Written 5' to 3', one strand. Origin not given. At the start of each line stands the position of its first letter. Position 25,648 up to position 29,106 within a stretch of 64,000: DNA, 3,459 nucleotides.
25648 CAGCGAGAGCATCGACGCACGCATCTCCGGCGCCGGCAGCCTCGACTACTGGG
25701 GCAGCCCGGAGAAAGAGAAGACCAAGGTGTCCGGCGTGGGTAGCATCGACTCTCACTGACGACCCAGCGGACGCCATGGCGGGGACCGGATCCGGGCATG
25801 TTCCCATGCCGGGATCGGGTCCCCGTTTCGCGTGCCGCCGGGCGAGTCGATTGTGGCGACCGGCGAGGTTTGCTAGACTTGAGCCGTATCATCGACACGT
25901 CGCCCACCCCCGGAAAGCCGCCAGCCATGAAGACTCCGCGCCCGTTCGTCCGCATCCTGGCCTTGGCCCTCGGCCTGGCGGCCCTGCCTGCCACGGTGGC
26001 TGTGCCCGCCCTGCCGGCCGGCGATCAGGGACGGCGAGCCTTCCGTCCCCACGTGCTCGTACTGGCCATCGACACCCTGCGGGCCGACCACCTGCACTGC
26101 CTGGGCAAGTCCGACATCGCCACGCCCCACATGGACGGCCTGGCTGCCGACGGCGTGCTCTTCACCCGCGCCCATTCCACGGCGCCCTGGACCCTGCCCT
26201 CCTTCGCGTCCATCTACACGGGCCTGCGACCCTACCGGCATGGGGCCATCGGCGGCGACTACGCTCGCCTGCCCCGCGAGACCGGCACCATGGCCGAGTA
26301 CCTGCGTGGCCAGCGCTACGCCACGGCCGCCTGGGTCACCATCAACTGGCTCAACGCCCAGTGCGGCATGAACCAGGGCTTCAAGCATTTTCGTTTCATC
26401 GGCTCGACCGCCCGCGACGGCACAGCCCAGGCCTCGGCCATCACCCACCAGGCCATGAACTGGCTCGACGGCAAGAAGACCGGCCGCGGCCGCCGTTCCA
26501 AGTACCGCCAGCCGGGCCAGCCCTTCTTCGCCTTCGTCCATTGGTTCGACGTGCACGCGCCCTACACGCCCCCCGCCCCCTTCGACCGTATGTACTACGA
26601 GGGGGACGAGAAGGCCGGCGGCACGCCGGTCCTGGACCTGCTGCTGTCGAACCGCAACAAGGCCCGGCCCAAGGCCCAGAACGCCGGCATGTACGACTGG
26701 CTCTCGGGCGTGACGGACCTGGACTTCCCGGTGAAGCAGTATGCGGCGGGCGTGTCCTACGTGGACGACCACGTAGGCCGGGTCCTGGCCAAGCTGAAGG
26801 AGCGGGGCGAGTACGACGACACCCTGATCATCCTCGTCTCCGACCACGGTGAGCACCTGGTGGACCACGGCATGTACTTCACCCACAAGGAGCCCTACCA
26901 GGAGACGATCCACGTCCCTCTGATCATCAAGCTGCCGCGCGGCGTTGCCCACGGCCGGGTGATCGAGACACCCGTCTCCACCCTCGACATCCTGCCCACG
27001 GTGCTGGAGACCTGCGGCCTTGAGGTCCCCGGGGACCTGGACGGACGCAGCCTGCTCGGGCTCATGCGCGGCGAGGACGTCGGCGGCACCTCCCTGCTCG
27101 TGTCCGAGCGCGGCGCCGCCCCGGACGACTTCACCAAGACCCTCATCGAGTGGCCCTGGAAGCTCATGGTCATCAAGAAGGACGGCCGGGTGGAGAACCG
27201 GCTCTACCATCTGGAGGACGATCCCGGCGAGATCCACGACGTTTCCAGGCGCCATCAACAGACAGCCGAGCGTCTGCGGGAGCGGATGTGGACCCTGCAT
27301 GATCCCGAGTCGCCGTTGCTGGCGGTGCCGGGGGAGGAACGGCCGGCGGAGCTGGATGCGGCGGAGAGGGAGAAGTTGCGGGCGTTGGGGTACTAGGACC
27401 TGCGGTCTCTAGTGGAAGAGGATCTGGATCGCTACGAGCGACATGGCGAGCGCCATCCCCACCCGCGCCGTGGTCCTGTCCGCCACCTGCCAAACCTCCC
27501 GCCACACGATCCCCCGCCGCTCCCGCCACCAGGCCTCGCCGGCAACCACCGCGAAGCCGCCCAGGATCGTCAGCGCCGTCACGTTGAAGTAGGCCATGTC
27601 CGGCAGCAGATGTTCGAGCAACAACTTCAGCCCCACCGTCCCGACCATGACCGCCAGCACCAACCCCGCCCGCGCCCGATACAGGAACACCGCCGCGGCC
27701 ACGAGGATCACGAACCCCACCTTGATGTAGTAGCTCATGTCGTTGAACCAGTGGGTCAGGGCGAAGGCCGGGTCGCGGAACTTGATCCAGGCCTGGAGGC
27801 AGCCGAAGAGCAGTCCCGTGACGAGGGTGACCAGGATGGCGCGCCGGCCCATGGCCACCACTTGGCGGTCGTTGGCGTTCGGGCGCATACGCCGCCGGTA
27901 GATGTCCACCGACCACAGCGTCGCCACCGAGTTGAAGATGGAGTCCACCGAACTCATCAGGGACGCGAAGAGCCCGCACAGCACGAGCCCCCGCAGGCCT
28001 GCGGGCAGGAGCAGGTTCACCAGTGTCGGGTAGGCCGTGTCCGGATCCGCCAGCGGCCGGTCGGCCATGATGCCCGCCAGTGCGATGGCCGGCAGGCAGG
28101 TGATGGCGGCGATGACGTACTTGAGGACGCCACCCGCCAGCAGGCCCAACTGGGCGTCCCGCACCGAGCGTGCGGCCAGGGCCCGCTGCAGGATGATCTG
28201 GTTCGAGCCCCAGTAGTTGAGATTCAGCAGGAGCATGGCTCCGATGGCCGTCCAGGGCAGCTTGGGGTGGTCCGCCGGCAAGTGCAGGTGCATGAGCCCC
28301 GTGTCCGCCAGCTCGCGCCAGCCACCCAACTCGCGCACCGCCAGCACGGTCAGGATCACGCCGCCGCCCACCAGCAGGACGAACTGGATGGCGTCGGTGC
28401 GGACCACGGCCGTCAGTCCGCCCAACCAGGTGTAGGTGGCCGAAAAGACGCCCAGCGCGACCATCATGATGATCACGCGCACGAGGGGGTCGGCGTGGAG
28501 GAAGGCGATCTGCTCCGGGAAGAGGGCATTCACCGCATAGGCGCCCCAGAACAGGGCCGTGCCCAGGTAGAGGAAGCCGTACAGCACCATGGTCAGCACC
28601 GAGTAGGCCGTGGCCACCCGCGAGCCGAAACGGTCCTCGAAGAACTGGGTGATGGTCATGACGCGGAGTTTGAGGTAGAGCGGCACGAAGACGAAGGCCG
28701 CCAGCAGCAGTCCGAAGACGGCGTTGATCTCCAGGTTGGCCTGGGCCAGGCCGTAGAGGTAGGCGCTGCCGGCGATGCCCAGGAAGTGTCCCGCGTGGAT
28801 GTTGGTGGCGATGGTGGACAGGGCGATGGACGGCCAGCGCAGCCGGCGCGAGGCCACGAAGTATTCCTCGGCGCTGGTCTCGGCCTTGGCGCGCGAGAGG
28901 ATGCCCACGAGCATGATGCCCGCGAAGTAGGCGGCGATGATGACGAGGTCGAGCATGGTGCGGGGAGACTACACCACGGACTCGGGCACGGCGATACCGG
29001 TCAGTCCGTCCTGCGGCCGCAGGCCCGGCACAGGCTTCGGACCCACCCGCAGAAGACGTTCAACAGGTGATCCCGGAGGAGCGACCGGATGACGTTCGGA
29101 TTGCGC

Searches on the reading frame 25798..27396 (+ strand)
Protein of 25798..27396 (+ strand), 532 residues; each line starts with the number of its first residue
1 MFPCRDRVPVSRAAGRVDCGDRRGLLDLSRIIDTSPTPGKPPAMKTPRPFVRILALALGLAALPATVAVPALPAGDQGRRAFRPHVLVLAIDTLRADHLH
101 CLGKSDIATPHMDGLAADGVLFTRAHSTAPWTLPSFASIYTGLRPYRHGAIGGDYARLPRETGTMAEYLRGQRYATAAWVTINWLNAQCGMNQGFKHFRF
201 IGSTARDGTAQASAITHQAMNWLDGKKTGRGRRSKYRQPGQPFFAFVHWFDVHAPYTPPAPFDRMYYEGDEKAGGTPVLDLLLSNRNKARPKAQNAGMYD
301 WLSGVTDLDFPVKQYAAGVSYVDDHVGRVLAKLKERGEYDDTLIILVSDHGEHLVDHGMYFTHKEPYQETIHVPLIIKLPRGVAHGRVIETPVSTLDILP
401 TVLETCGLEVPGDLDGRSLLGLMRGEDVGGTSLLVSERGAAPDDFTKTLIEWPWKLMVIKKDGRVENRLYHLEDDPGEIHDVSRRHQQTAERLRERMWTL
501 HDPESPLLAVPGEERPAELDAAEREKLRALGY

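Call 42: search_protein_families(library=pfam, proteins=[window:25798-27396:+], max_evalue=0.00001)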
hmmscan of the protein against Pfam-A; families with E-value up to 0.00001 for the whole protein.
window:25798-27396:+ (532 aa): 3 families
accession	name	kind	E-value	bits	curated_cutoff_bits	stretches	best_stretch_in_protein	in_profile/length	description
PF00884.28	Sulfatase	-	6.8e-48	163.9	25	1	84-407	1-300/301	Sulfatase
PF01663.27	Phosphodiest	-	1.2e-15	58.4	23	1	86-358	1-229/342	Type I phosphodiesterase / nucleotide pyrophosphatase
PF16347.10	SGSH_C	-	1e-13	52.1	29.3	1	360-499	5-150/154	N-sulphoglucosamine sulphohydrolase, C-terminal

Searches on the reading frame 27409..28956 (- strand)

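Call 42: search_protein_families(library=pfam, proteins=[window:27409-28956:-], max_evalue=0.00001)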
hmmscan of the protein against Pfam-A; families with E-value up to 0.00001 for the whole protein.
window:27409-28956:- (515 aa): 1 family
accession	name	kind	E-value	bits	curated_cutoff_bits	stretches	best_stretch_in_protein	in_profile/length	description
PF00474.23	SSF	-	1.7e-49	169.3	22.8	1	32-381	1-354/406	Sodium:solute symporter family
